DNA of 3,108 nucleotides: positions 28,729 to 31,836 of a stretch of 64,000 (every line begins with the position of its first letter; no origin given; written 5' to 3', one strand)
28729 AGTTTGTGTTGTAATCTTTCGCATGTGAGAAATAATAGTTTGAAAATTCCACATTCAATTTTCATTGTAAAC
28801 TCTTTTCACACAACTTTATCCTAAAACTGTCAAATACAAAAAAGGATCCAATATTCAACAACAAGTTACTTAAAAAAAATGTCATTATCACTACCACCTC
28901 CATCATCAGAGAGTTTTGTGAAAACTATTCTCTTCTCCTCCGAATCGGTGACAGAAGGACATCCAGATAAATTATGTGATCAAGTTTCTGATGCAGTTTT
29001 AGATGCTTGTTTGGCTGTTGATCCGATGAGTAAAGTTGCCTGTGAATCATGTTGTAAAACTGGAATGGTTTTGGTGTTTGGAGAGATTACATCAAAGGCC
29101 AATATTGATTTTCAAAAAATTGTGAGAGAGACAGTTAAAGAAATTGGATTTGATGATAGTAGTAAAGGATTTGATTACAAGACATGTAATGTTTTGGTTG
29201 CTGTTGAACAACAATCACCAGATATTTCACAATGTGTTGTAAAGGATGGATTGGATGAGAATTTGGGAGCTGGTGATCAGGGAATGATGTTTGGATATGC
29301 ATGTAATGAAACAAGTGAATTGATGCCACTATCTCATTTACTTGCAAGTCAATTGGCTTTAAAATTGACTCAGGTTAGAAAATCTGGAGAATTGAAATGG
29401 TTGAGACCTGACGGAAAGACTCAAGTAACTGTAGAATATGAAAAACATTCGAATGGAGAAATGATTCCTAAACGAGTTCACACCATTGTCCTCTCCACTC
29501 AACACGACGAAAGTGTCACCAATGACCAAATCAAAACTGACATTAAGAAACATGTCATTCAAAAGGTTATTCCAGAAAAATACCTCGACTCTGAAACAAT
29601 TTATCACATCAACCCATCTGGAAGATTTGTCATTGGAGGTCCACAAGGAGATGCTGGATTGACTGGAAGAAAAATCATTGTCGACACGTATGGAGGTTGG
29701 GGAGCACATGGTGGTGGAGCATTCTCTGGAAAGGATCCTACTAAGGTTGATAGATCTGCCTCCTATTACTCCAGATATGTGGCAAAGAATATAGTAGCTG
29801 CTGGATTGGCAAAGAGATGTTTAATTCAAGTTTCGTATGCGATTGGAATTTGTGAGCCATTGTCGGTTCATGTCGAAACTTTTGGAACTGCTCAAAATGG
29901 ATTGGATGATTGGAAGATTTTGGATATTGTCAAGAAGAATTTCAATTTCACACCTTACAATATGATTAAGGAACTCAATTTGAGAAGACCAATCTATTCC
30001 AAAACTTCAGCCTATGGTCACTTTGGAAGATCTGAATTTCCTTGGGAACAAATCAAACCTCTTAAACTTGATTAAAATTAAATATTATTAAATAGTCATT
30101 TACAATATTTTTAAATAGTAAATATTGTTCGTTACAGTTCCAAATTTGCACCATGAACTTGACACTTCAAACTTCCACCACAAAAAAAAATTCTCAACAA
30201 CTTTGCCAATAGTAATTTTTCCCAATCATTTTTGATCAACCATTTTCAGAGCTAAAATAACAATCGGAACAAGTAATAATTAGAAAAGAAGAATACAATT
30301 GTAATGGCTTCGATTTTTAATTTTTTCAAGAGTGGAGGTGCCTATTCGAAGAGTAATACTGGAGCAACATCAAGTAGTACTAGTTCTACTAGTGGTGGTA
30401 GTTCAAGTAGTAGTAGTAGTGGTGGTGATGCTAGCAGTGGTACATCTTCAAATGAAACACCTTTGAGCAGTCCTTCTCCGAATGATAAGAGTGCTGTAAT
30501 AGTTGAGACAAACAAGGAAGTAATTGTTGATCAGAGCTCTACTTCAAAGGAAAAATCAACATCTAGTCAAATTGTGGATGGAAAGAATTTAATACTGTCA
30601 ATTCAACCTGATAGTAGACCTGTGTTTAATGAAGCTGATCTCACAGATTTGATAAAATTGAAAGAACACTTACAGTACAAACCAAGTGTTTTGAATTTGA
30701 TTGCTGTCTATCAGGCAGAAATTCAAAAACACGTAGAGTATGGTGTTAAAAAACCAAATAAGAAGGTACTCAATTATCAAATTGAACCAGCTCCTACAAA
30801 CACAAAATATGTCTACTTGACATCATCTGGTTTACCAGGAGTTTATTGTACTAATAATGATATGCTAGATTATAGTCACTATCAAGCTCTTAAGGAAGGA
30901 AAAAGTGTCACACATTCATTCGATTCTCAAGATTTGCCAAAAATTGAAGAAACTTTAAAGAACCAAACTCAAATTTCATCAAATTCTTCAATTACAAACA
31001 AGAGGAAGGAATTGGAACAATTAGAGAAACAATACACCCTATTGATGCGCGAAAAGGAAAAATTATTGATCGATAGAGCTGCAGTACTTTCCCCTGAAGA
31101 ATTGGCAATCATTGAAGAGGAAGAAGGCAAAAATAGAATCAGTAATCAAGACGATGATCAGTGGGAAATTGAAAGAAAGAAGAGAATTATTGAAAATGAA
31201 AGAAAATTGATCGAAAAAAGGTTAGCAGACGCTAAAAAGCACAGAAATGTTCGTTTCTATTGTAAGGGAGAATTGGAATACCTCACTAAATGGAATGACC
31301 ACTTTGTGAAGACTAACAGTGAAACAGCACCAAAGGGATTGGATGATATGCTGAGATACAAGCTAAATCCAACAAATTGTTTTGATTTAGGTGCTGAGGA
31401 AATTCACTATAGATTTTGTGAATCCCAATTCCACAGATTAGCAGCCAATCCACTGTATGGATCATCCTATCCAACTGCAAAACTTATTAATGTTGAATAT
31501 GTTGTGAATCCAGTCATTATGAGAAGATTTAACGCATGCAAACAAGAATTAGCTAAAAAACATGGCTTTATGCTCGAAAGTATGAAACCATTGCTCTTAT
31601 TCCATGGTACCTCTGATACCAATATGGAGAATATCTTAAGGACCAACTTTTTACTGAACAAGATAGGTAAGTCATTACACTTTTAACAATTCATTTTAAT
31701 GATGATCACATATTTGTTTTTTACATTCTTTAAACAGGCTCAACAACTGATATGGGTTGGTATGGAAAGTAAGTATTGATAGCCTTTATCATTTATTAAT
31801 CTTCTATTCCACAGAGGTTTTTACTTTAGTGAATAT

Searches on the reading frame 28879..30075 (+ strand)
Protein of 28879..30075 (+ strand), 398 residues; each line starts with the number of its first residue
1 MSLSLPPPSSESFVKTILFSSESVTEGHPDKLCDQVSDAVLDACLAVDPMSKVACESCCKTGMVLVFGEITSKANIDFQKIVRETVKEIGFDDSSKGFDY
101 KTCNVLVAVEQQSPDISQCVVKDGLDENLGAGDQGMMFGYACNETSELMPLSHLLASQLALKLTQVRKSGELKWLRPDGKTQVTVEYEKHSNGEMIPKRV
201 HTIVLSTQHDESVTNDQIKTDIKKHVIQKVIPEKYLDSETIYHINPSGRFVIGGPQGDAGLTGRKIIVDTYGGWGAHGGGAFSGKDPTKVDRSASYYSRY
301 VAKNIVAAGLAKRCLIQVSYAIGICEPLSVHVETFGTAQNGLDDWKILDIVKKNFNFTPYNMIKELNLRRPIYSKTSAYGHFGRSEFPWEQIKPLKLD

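Call 37: search_protein_families(library=pfam, max_evalue=0.01, proteins=[window:28879-30075:+])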
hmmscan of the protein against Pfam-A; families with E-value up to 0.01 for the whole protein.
window:28879-30075:+ (398 aa): 3 families
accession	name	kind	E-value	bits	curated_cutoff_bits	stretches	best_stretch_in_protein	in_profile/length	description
PF02773.21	S-AdoMet_synt_C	-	9.8e-68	226.8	25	1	252-391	1-138/138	S-adenosylmethionine synthetase, C-terminal domain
PF02772.21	S-AdoMet_synt_M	-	9.5e-50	168.2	29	1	129-250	2-120/120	S-adenosylmethionine synthetase, central domain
PF00438.25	S-AdoMet_synt_N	-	6.6e-43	145.7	33.1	1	17-114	2-99/99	S-adenosylmethionine synthetase, N-terminal domain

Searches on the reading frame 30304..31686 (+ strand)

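Call 37: search_protein_families(library=pfam, max_evalue=0.01, proteins=[window:30304-31686:+])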
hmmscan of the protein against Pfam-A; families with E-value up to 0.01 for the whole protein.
window:30304-31686:+ (460 aa): 2 families
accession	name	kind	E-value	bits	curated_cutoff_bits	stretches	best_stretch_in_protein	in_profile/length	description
PF00644.27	PARP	-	0.00021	21.3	26.7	1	391-453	22-73/199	Poly(ADP-ribose) polymerase catalytic domain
PF06884.16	DUF1264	-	0.0088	16.1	25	0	371-426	30-85/171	Protein of unknown function (DUF1264)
